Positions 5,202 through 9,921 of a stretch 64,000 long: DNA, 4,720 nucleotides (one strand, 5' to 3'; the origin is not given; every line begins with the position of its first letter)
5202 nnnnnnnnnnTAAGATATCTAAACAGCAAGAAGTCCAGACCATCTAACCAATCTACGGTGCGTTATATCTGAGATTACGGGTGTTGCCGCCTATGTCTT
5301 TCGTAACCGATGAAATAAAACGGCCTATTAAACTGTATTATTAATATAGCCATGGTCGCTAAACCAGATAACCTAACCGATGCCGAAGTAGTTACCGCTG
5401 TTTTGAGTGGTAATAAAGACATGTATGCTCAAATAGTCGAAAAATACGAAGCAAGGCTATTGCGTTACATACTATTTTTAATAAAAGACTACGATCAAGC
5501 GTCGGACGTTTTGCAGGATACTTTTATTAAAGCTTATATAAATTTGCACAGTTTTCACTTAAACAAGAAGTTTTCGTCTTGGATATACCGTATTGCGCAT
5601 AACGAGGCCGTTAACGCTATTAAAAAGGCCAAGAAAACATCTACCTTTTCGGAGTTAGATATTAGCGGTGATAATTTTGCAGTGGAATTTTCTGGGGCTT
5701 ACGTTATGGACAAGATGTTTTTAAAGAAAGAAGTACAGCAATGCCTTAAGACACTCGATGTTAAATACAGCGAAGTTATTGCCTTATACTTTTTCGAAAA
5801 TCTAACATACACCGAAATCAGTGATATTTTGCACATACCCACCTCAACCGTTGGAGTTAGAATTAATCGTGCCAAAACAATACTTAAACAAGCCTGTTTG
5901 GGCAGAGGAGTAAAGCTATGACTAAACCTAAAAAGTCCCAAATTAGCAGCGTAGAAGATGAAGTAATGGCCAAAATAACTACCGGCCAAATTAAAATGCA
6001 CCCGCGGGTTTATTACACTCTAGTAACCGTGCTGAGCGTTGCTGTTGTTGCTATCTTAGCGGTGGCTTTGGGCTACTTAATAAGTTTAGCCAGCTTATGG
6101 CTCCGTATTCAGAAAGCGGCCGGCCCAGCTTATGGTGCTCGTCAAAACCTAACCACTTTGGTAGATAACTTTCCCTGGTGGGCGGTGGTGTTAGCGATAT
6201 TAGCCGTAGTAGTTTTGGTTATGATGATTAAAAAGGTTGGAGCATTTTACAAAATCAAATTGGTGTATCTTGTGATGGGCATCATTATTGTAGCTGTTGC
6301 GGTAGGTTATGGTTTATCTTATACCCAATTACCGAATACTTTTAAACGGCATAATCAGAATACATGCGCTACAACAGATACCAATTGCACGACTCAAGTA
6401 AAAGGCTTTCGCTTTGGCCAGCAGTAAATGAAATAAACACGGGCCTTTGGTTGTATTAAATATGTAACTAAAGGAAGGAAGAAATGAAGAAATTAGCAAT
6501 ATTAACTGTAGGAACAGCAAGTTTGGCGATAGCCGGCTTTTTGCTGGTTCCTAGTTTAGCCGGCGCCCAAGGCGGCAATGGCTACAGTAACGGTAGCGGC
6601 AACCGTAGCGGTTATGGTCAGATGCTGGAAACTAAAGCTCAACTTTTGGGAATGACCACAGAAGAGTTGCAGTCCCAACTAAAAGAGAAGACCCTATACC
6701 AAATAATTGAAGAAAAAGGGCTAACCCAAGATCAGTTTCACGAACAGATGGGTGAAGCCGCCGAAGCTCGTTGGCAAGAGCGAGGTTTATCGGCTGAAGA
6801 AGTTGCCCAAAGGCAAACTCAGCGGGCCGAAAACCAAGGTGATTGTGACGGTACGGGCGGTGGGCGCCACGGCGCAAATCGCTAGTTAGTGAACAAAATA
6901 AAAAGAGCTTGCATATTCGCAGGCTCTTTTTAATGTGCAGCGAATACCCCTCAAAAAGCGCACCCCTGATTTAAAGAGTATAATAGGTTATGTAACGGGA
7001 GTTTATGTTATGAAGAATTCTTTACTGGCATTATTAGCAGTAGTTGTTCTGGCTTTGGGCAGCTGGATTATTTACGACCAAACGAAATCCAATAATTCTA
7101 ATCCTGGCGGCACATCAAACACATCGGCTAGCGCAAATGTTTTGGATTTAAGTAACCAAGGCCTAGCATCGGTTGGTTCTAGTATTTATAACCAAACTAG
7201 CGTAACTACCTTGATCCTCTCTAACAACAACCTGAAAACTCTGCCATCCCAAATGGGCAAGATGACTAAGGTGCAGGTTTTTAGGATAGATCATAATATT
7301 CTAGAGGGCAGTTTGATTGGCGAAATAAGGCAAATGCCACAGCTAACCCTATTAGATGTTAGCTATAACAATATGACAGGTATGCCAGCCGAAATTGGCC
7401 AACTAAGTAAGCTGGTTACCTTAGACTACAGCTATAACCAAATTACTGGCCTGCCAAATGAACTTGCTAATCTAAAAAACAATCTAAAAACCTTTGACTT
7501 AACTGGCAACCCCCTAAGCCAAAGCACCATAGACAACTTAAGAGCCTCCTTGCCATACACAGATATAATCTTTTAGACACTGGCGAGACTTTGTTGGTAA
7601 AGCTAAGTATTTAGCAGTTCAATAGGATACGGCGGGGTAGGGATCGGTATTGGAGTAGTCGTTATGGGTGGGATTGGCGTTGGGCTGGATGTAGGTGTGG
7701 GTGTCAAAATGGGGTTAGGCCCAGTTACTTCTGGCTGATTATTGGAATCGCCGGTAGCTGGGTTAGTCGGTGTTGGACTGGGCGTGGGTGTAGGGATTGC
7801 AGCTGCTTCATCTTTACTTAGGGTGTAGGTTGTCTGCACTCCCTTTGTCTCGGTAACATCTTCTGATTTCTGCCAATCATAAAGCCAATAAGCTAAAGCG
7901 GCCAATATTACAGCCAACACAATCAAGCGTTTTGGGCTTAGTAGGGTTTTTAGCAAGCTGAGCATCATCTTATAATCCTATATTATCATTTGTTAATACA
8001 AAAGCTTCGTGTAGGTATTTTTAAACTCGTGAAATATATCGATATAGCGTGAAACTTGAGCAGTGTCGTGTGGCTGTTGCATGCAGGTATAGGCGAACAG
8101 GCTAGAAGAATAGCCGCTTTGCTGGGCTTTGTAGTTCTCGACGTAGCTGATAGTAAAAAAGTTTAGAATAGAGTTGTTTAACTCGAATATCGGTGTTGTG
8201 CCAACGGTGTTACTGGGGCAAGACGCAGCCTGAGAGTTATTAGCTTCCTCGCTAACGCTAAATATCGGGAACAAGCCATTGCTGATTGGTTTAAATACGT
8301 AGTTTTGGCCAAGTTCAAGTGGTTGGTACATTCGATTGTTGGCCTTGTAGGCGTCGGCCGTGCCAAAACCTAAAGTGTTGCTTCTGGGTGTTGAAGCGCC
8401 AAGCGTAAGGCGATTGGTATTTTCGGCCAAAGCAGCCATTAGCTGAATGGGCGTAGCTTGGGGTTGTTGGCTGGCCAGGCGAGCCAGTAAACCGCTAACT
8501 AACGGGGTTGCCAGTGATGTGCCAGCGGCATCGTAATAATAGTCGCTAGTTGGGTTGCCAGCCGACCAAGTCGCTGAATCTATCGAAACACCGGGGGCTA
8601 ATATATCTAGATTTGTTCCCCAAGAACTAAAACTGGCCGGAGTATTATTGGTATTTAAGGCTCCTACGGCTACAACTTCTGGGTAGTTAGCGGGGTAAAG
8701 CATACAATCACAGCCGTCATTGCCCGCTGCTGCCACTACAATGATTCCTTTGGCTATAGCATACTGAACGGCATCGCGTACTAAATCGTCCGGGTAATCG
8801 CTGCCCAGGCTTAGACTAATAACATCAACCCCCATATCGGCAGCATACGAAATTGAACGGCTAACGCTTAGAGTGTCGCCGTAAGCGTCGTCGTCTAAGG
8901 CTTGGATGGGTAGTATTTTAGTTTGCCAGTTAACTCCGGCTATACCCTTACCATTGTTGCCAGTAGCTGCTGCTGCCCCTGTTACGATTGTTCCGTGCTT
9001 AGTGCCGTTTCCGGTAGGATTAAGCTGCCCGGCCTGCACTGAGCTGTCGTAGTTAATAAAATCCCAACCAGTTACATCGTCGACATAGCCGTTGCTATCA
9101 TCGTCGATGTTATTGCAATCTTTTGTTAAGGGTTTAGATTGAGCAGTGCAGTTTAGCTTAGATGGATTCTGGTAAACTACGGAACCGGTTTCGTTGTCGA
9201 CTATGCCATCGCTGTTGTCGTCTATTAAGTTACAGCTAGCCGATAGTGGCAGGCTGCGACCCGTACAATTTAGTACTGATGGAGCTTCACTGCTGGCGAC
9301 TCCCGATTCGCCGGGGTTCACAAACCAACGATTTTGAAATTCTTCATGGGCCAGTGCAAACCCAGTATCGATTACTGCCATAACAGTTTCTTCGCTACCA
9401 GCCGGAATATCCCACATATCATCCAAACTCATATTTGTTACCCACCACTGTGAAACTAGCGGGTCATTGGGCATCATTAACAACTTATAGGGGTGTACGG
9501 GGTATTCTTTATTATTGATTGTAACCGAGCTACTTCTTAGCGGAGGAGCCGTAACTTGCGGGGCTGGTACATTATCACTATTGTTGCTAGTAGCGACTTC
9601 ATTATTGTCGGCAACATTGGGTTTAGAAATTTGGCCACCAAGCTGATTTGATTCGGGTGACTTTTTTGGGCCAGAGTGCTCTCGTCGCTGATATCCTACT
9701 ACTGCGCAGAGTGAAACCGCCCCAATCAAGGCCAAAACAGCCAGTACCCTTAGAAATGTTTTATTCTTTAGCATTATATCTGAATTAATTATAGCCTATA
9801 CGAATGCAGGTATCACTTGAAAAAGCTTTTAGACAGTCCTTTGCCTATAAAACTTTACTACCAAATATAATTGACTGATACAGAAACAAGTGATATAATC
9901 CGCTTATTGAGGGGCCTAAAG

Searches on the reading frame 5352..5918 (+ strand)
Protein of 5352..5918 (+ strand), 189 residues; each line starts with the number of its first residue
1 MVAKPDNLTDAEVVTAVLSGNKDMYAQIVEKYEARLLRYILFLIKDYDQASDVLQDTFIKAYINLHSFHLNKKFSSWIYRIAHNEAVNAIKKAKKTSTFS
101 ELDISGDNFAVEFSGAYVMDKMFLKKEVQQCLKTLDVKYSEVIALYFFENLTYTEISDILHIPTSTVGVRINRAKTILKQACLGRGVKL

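Call 79: search_protein_families(library=pfam, proteins=[window:5352-5918:+], max_evalue=0.001)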
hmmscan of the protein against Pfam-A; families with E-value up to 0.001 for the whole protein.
window:5352-5918:+ (189 aa): 3 families
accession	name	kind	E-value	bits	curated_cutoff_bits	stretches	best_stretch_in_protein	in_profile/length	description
PF04542.20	Sigma70_r2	-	2.7e-14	53.1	24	1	28-95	1-70/71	Sigma-70 region 2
PF08281.18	Sigma70_r4_2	-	1.8e-12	47.2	25.7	1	126-176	2-52/54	Sigma-70, region 4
PF04545.22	Sigma70_r4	-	3.2e-08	33.4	24.1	1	131-174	1-44/50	Sigma-70, region 4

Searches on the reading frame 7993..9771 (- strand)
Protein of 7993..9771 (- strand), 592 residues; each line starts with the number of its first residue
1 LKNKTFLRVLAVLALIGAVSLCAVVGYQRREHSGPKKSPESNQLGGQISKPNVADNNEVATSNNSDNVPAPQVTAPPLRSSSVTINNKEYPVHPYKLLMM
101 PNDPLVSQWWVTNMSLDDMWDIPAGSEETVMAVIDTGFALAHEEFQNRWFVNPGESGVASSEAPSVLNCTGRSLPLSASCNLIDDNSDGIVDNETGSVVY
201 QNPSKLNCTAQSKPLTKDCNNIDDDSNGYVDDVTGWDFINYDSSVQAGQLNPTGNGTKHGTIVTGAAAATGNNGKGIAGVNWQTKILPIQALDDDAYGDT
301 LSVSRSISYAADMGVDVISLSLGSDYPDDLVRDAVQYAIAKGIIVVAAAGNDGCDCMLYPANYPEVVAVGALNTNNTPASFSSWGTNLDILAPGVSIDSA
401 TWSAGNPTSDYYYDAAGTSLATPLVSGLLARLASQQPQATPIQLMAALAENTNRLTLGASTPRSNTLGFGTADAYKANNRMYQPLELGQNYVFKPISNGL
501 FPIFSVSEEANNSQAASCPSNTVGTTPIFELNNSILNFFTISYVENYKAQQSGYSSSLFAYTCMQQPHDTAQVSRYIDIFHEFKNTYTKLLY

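Call 79: search_protein_families(library=pfam, proteins=[window:7993-9771:-], max_evalue=0.001)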
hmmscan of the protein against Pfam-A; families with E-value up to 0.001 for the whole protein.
window:7993-9771:- (592 aa): 1 family
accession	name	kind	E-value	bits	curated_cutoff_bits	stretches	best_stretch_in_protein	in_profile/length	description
PF00082.27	Peptidase_S8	-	1.8e-46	159.2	21.8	1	128-470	3-288/288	Subtilase family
